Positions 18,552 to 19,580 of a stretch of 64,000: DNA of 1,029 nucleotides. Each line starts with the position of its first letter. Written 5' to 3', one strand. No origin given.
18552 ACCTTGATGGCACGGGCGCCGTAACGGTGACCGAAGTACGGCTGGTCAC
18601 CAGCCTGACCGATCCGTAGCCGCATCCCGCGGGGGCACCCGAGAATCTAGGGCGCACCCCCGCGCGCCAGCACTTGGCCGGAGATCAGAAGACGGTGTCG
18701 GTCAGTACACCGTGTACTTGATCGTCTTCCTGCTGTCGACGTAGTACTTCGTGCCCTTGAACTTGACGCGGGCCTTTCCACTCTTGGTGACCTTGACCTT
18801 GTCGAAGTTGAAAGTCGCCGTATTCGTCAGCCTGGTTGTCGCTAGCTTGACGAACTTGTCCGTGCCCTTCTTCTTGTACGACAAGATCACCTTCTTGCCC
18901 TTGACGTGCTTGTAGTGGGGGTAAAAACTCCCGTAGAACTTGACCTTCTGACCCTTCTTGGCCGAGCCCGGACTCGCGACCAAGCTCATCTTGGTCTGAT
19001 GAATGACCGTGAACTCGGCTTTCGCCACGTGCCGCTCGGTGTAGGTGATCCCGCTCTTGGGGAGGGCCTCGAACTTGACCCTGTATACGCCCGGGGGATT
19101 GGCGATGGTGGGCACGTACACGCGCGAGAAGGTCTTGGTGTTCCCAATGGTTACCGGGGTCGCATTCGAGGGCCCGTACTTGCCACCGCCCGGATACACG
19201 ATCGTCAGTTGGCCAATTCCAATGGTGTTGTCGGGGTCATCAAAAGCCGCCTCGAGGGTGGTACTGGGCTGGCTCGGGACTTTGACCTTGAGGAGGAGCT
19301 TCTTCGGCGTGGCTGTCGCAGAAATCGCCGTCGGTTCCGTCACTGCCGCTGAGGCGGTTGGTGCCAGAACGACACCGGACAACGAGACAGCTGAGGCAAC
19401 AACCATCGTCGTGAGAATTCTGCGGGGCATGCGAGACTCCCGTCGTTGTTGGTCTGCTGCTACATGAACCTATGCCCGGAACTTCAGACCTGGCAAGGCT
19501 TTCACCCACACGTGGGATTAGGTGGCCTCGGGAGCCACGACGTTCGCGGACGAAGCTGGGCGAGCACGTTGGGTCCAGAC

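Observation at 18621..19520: Single-gene low-GC island encoding a secreted Lys/Tyr-rich beta-protein of unknown function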

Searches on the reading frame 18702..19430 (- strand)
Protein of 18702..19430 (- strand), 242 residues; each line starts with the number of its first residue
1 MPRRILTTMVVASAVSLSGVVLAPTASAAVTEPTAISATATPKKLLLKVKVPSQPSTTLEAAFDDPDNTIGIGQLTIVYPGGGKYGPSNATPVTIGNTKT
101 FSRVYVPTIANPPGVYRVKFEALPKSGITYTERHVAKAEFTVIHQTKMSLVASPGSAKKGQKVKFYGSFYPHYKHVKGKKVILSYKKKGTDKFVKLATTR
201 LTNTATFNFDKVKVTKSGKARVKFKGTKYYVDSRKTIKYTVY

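Call 6: search_protein_families(library=pfam, proteins=[window:18702-19430:-], max_evalue=1)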
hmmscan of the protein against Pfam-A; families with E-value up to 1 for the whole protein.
window:18702-19430:- (242 aa): 2 families
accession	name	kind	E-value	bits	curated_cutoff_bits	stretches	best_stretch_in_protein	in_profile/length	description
PF16640.11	Big_3_5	-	0.0047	17.9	35.5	1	28-95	8-85/88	Bacterial Ig-like domain (group 3)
PF20258.4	tRNA_Me_trans_C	-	0.092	13.5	20.6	1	43-81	30-68/77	Aminomethyltransferase beta-barrel domain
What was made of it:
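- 18996..19334 (-): N-terminal Ig-like beta-sandwich domain (residues 33-145), near-neutral (net +4) and the more variable half (48% identity to the orthologue). Sub-threshold Big_3_5 hit (call 6).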

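Call 7: search_protein_families(library=ncbifam, proteins=[window:18702-19430:-], max_evalue=10)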
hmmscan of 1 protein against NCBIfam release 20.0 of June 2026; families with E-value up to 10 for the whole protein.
window:18702-19430:- (242 aa): 1 family
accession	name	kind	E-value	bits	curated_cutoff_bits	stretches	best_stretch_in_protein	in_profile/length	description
NF047694.1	TnucaseNucIStaph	equivalog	0.014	14.9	250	1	147-225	71-149/175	thermonuclease NucI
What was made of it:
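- Tried and rejected: NCBIfam: only a spurious sub-threshold thermonuclease NucI hit (call 7).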

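Call 8: search_solved_structures(query=window:18702-19430:-, max_evalue=10)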
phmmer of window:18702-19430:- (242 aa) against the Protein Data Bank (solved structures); distinct sequences matched with E-value up to 10: 6.
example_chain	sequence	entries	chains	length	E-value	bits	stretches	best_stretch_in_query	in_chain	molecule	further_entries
6ze1_B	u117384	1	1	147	0.47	13.4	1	77-147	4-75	G11a nanobody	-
1mcp_H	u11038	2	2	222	0.68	12.9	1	76-166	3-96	IGA-KAPPA MCPC603 FAB (HEAVY CHAIN)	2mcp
29on_C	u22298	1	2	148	0.97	12.4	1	74-151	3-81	Nanobody 89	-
8g1h_A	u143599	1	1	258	1.2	12.1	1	15-95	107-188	Phosphomethylpyrimidine Kinase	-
6w98_A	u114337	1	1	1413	7.2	9.5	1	22-109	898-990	F5/8 type C domain-containing protein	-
6wbx_A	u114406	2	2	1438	7.5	9.5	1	22-109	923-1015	DUF3367 domain-containing protein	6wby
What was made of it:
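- Checked: No Pfam, NCBIfam or PDB sequence match reaches threshold (calls 6, 7, 8).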

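Call 9: find_homologous_proteins(query=window:18702-19430:-, max_evalue=0.001)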
Query window:18702-19430:- (242 aa): 5 proteins with E <= 0.001 among 688 candidates.
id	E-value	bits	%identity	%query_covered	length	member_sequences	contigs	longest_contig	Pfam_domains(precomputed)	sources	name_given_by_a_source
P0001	2.3e-149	513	100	100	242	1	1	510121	-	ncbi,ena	-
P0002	4.5e-74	267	57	100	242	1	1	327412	-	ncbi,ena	-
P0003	6.1e-55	204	45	99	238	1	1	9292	-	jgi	jgi:hypothetical protein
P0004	3.2e-54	202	44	99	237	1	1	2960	-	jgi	jgi:hypothetical protein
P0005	4.0e-53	198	42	99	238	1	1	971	-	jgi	-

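Call 12: find_encoding_contigs(protein=P0002, flank=6000, max_places=4)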
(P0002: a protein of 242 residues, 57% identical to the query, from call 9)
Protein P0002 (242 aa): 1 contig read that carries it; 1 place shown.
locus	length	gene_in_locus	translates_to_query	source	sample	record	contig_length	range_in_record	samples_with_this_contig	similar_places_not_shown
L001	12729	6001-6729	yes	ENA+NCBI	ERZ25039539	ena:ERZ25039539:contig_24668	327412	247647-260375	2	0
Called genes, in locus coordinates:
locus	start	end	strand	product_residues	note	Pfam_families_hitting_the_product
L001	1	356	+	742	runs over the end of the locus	PF01138:RNase_PH, PF03725:RNase_PH_C (faint), PF03726:PNPase, PF01138:RNase_PH, PF00013:KH_1, PF00575:S1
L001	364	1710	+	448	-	PF00675:Peptidase_M16, PF05193:Peptidase_M16_C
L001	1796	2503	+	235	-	PF01113:DapB_N, PF05173:DapB_C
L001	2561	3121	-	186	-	-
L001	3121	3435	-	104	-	PF05437:AzlD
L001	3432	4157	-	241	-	PF03591:AzlC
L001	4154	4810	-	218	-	PF09365:DUF2461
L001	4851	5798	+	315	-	PF00892:EamA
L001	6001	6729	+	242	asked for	-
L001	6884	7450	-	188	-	PF00583:Acetyltransf_1, PF13508:Acetyltransf_7, PF08445:FR47 (weak)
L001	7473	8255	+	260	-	PF02511:Thy1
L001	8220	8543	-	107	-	-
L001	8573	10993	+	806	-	PF03176:MMPL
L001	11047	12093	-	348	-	PF08240:ADH_N, PF00107:ADH_zinc_N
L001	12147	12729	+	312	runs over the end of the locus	PF00701:DHDPS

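Call 13: find_encoding_contigs(protein=P0001, flank=3000, max_places=3)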
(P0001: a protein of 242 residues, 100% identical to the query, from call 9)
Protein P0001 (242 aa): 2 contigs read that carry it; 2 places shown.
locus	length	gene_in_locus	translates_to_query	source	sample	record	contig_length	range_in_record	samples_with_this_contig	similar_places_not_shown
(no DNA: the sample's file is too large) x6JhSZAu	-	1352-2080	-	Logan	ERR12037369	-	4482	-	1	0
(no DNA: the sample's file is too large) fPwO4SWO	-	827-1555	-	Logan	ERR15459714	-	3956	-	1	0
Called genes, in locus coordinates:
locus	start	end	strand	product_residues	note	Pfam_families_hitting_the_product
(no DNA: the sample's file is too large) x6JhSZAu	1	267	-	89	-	?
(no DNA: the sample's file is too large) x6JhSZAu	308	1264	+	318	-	PF00892:EamA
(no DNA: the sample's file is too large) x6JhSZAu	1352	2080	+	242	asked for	-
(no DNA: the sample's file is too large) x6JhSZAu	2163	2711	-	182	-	PF00583:Acetyltransf_1, PF13508:Acetyltransf_7, PF08445:FR47 (weak)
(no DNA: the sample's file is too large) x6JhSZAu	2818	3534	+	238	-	PF02511:Thy1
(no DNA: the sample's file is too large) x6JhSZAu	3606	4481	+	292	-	?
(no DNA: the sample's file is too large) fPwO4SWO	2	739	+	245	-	?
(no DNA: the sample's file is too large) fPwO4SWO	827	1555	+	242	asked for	-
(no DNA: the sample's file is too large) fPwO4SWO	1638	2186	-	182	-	PF00583:Acetyltransf_1, PF13508:Acetyltransf_7, PF08445:FR47 (weak)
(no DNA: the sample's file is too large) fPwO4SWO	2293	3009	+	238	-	PF02511:Thy1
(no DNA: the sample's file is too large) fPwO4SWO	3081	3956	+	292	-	?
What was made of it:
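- Adjacency is conserved in the two genomes that have the gene at this junction (calls 12, 13).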

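Call 15: find_encoding_contigs(protein=P0003, flank=6000, max_places=4)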
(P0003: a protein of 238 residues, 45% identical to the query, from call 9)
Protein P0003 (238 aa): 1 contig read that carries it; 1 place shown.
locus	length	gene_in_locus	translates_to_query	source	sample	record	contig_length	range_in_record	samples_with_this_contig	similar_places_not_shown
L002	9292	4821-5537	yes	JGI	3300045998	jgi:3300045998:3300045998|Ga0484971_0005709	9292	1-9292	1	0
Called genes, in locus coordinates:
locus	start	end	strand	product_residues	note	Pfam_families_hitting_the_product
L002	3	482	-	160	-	?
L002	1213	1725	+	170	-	PF04978:MST, PF12867:DinB_2, PF11716:MDMPI_N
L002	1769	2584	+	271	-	PF00561:Abhydrolase_1, PF12146:Hydrolase_4, PF12697:Abhydrolase_6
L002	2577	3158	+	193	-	PF00440:TetR_N (weak), PF13305:TetR_C_33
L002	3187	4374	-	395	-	PF13964:Beta-prop_Calicin (faint), PF24681:Kelch_KLHDC2_KLHL20_DRC7 (faint), PF24981:Beta-prop_ATRN-LZTR1 (faint), PF01344:Kelch_1 (faint), PF07646:Kelch_2 (faint), PF24996:NANM (faint)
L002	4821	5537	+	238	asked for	-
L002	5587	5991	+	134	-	PF19797:DUF6281 (weak)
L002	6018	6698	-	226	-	PF00657:Lipase_GDSL, PF13472:Lipase_GDSL_2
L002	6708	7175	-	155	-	PF00583:Acetyltransf_1 (weak), PF13302:Acetyltransf_3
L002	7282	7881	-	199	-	PF06736:TMEM175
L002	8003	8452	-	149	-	-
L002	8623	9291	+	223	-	?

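Call 16: find_encoding_contigs(protein=P0004, flank=6000, max_places=4)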
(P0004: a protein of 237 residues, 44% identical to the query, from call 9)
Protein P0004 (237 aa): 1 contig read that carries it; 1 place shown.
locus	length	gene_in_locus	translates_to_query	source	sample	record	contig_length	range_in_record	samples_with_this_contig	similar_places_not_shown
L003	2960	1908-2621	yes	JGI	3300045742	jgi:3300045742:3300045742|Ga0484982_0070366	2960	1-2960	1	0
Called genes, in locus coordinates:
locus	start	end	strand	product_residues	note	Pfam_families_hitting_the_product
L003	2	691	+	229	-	?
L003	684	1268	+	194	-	PF00440:TetR_N (weak), PF13305:TetR_C_33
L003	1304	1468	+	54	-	-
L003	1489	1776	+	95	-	PF08922:DUF1905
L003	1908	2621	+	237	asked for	-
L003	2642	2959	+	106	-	?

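Call 17: search_protein_representatives(protein=window:18702-19430:-)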
Query: 242 residues. Proteins with E-value up to 0.001 (for the whole library): 15; up to 1e-10: 6; up to 1e-30: 3. The best 15 are listed.
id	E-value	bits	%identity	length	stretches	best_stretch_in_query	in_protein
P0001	7.4e-150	513.1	100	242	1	1-242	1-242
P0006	3.2e-54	200.4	49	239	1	3-242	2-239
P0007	1.8e-52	194.7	49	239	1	3-241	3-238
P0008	9.7e-29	117.0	46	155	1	93-241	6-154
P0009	2.8e-17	79.6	34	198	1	56-241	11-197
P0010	8.1e-15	71.5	35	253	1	6-239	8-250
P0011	3.0e-10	56.6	27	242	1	4-231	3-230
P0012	4.0e-09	52.9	26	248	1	9-233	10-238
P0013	1.4e-06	44.6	29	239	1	6-232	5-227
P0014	6.8e-06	42.3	28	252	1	3-234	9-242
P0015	1.9e-05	40.9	27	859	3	116-224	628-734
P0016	3.2e-05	40.1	31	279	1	23-236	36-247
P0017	3.3e-05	40.1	27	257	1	28-236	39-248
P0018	1.8e-04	37.7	32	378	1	146-239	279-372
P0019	7.6e-04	35.6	40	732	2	72-129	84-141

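Call 20: predict_structure(alignment_id=A1)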
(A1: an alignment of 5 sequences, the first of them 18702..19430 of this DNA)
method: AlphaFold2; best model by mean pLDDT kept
length: 242 residues; sequences in the alignment: 5
mean_pLDDT: 56.0   pTM: 0.38
mean pLDDT of the five models: 56.0, 52.9, 51.0, 49.1, 42.9
residues with pLDDT >= 90: 0; 70-90: 70; 50-70: 84; < 50: 88
segments of 3 or more residues with pLDDT < 50: 1-40, 131-156, 169-173, 227-242
pLDDT, mean of each block of 10 residues (from residue 1): 29 24 24 31 59 66 69 77 75 75 69 65 70 30 39 49 58 59 77 81 66 68 52 36 32
secondary structure, 60 per line:
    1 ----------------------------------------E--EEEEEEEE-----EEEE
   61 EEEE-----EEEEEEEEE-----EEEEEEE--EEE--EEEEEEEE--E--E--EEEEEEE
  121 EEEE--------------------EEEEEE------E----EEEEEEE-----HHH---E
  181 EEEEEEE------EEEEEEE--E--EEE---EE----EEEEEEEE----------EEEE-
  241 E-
elements in order: E44-51 E57-64 E70-78 E84-90 E93-95 E98-105 E114-124 E145-150 E162-168 E180-187 E194-200 E206-208 E218-225 E236-239
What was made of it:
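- Tried and rejected: First AlphaFold2 run with 5 sequences: pLDDT 56, too poor to use (call 20).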

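Call 22: search_protein_families(library=pfam, proteins=[P0006, P0007, P0010, P0011, P0012, P0014, P0015, P0016, P0018, P0019], max_evalue=0.1)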
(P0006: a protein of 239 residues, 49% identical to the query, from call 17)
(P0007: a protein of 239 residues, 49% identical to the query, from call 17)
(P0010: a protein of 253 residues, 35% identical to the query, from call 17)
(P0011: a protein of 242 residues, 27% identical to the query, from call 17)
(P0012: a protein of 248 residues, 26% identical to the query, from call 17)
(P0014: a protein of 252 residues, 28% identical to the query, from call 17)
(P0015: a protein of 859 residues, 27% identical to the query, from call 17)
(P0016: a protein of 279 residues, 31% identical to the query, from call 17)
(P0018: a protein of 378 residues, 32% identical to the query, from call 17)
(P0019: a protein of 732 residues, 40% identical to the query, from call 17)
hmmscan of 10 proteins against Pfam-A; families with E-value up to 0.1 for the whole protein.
P0006 (239 aa): 3 families
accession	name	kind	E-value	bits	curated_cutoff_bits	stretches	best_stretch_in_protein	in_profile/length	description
PF00576.27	Transthyretin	-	0.04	15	25.3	0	182-233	22-75/109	HIUase/Transthyretin family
PF20424.3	PilZN3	-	0.063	13.8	27.4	1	95-184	12-95/135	PilZN3 domain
PF04234.18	CopC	-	0.084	14.3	23.3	0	58-124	23-79/92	CopC domain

P0007 (239 aa): 0 families

P0010 (253 aa): 1 family
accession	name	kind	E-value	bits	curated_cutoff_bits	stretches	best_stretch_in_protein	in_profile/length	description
PF02221.20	E1_DerP2_DerF2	-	0.0042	17.9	22.7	0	10-68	49-112/133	ML domain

P0011 (242 aa): 0 families

P0012 (248 aa): 0 families

P0014 (252 aa): 0 families

P0015 (859 aa): 5 families
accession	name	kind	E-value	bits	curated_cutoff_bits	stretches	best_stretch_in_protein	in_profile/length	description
PF13620.12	CarboxypepD_reg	-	1.1e-09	38.9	32.3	3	572-632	1-54/82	Carboxypeptidase regulatory-like domain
PF16640.11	Big_3_5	-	1.5e-06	29.1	35.5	1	761-858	2-88/88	Bacterial Ig-like domain (group 3)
PF00630.25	Filamin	-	0.00073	20.8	26.9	1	819-842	62-85/93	Filamin/ABP280 repeat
PF17210.9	SdrD_B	-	0.0096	16.5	29.7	0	705-747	38-75/112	SdrD B-like domain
PF01060.29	TTR-52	-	0.088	13.9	24.9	0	677-723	2-47/79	Transthyretin-like family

P0016 (279 aa): 2 families
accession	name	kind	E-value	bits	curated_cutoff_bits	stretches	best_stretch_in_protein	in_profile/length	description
PF01835.25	MG2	-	0.0093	16.7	32.8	1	166-236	11-81/96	MG2 domain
PF05510.18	Sarcoglycan_2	-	0.048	14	24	1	175-210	56-91/95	Sarcoglycan alpha/epsilon N-terminal domain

P0018 (378 aa): 3 families
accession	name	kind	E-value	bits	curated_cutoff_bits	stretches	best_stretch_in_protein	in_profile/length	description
PF02210.31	Laminin_G_2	-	0.0012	19.7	22.9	1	144-259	16-124/126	Laminin G domain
PF13385.13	Laminin_G_3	-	0.0084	16.7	27.6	1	134-254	34-136/151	Concanavalin A-like lectin/glucanases superfamily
PF00054.30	Laminin_G_1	-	0.036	14.7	24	1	163-257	36-124/131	Laminin G domain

P0019 (732 aa): 1 family
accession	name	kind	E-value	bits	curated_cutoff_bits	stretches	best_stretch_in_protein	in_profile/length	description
PF08798.16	CRISPR_assoc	-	0.068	13.8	25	0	51-74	185-208/223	CRISPR associated protein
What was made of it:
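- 18705..18995 (-): C-terminal polycationic beta-sandwich domain (residues 146-242): 23 Lys, 3 Arg, 3 Asp, 0 Glu (net +23), and more conserved (67% identity). The domain matches CarboxypepD_reg-type repeats of P0015 and the C-terminus of the LamG protein P0018 (calls 17, 22).
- On Pfam CarboxypepD_reg (PF13620) / Transthyretin (PF00576) / MG2 (PF01835): The only link is through P0015 repeats (calls 17, 22).
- Closest known: CarboxypepD_reg / transthyretin-like. Same: The C-domain aligns by sequence with repeats of P0015 that Pfam calls CarboxypepD_reg (calls 17, 22).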

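Call 23: find_homologous_proteins(query=A2, max_evalue=0.001)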
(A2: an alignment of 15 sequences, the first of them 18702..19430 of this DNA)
Query A2 (15 sequences) (242 aa, profile of the alignment): 6 proteins with E <= 0.001 among 8000 candidates.
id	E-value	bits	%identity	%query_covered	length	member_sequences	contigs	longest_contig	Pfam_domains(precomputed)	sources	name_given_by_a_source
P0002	6.3e-87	309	57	100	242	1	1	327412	-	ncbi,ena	-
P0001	5.2e-83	297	100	100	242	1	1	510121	-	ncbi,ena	-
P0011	8.9e-77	276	27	94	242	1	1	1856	-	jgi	-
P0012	7.0e-76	273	25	87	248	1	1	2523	-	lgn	-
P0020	1.2e-63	233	24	73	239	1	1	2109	-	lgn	-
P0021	1.1e-53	201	23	87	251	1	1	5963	-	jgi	jgi:hypothetical protein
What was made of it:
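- Tried and rejected: Profile search of the 5.8-billion protein set with the 15-sequence alignment: it saturated at 8000 word-sharing candidates and added only 2 members (call 23).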

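Call 25: find_related_loci(query=A1, collection=genome_contigs, flank=8000)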
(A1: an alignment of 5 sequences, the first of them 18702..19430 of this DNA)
Query A1 (242 aa) in genome_contigs; peptide patterns used: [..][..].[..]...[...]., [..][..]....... (x = any residue, [..] = any of these).
104 stretches matched a pattern; 2 encode a relative of the query (tblastn E <= 1e-3); 2 distinct loci.
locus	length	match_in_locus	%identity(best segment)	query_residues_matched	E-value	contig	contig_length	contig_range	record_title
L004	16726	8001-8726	57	1-242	2e-77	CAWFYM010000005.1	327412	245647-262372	MAG: uncultured Actinomycetota bacterium isolate MFD05442.bin.1.323 genome assembly, contig: contig_24668, whole genome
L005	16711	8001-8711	44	3-242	1e-57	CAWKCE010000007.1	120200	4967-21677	MAG: uncultured Actinomycetota bacterium isolate MFD09779.bin.1.86 genome assembly, contig: contig_5298, whole genome sh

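Call 35: search_solved_structures(query=A4, max_evalue=10, show_alignments=2)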
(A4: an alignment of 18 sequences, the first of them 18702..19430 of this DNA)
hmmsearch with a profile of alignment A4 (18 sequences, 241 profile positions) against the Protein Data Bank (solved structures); distinct sequences matched with E-value up to 10: 3.
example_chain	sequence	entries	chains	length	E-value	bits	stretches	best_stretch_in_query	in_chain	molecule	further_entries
2h7f_X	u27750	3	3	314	0.46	13.4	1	145-233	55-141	DNA topoisomerase 1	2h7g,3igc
9ifo_A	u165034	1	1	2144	0.78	12.6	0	29-83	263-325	Teneurin-Like Protein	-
7yme_A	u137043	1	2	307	1.4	11.8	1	8-42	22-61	Poly(Ethylene terephthalate) hydrolase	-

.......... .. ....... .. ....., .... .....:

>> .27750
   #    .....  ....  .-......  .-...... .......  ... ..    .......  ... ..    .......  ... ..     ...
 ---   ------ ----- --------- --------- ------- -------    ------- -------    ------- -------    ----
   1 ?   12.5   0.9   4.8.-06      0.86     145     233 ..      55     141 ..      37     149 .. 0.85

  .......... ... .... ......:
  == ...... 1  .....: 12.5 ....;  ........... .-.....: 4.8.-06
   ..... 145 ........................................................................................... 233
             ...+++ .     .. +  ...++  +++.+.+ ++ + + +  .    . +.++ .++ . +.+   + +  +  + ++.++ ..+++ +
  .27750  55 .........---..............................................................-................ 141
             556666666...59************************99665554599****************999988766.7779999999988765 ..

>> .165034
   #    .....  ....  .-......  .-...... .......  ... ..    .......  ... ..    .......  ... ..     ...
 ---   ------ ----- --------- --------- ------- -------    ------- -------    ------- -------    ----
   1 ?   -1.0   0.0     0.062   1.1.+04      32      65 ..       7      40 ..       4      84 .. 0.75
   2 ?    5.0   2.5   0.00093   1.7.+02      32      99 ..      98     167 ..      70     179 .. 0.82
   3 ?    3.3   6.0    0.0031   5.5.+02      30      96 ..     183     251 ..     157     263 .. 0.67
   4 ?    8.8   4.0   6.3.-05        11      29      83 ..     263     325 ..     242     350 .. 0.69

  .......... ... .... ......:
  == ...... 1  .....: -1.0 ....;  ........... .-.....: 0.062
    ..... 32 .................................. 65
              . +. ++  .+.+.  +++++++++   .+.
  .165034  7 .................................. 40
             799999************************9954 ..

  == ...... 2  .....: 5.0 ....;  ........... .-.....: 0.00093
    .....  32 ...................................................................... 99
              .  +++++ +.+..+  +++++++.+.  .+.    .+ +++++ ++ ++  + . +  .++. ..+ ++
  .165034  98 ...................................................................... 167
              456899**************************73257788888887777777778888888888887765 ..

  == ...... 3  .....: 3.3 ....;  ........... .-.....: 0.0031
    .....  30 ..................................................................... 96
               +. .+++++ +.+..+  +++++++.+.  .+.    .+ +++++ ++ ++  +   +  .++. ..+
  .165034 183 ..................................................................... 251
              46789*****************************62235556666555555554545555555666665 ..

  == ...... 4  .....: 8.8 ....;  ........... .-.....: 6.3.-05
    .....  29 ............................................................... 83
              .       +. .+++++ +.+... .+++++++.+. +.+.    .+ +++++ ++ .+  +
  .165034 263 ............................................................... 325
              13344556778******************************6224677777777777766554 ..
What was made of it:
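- On RbmA-type matrix scaffold: There is no PDB sequence hit with either a single sequence or the family profile (calls 8, 35).
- Closest known: Vibrio cholerae RbmA. Different: There is no detectable sequence homology (calls 8, 35).
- Tried and rejected: PDB sequence searches with both a single sequence and the family profile: nothing significant (calls 8, 35).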
